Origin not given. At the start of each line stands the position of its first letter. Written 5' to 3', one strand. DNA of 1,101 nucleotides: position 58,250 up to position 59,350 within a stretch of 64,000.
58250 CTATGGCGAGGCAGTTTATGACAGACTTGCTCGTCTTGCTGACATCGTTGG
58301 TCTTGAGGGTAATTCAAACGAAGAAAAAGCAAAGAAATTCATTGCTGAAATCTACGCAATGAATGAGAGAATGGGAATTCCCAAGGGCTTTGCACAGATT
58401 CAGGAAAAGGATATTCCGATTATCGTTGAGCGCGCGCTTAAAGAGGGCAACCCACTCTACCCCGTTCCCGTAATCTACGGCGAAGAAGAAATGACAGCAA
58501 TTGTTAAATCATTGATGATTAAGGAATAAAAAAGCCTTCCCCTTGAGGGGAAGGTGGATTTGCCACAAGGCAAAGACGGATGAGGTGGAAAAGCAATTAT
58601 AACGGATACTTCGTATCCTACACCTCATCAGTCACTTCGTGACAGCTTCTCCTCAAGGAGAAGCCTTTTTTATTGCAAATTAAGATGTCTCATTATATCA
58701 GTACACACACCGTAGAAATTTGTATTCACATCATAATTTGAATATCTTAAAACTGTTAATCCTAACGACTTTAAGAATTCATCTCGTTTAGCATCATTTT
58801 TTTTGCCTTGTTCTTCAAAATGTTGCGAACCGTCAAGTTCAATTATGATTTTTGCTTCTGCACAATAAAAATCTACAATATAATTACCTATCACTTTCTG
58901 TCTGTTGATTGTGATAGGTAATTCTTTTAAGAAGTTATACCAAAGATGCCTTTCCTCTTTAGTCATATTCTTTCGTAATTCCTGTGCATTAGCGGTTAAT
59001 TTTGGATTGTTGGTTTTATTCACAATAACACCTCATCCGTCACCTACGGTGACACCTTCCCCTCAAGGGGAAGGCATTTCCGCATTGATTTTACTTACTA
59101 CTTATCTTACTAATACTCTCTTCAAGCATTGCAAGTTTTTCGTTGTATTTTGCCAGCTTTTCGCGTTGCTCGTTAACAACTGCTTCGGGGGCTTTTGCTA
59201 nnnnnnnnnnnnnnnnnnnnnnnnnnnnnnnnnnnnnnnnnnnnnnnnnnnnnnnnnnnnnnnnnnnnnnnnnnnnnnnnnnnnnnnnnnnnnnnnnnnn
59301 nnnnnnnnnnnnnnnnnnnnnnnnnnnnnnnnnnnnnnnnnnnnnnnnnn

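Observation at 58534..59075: DUF559 nuclease-fold gene bracketed by ~50-bp inverted copies of a structured repeat that also supplies its Shine-Dalgarno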

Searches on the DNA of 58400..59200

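Call 10: search_rna_families(source=window, start=58400, end=59200, threshold=evalue, max_evalue=10)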
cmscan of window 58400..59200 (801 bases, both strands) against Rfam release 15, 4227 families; matches with E-value up to 10: 14.
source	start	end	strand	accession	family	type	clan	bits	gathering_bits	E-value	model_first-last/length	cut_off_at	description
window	58531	58668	+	RF04210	MIR8643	Gene; miRNA;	-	31.2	135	0.00032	1-150/150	no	MIR8643 microRNA precursor family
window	58522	58554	-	RF01687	Acido-Lenti-1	Gene; sRNA;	-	26.5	37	0.00079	1-46/46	no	Acido-Lenti-1 RNA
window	58637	58752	-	RF02449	ncr1015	Gene; sRNA;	-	25.1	60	0.39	1-121/121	no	Bacillus sRNA ncr1015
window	58573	58672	+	RF02435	SpF41_sRNA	Gene; sRNA;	-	22.6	52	0.55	1-105/105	no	Streptococcus sRNA SpF41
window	58531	58673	+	RF00515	PyrR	Cis-reg;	-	21.5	54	2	1-115/115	no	PyrR binding site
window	58639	58799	-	RF04180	BTnc231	Gene; sRNA;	-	20.4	80.4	0.12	1-154/154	no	Bacteroides sRNA BTnc231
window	59091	59180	-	RF03095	RAGATH-17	Gene; sRNA;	-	20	102.3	8.2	1-96/96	no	RAGATH-17 RNA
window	58537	58662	+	RF03891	mir-2545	Gene; miRNA;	-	19.9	94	0.67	1-118/118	no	mir-2545 microRNA precursor family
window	58927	59038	+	RF00414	SNORA22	Gene; snRNA; snoRNA; HACA-box;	-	15.9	80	5.3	1-134/134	no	Small nucleolar RNA SNORA22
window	59048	59078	-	RF01370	CRISPR-DR57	Gene; CRISPR;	-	15.3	39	3.1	1-37/37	no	CRISPR RNA direct repeat element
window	58527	58586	+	RF02628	Hrs1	Gene; sRNA;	-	15.3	56.4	4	1-74/74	no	Hfq-regulated sRNA 1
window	58615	58666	-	RF01762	whalefall-1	Gene; sRNA;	-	15.2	37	0.58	1-56/56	no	Whalefall-1 RNA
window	58535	58555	+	RF01370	CRISPR-DR57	Gene; CRISPR;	-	14.9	39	4.1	5-27/37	no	CRISPR RNA direct repeat element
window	58871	58933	-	RF00932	mir-471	Gene; miRNA;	-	14.7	80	9.1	1-66/66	no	mir-471 microRNA precursor family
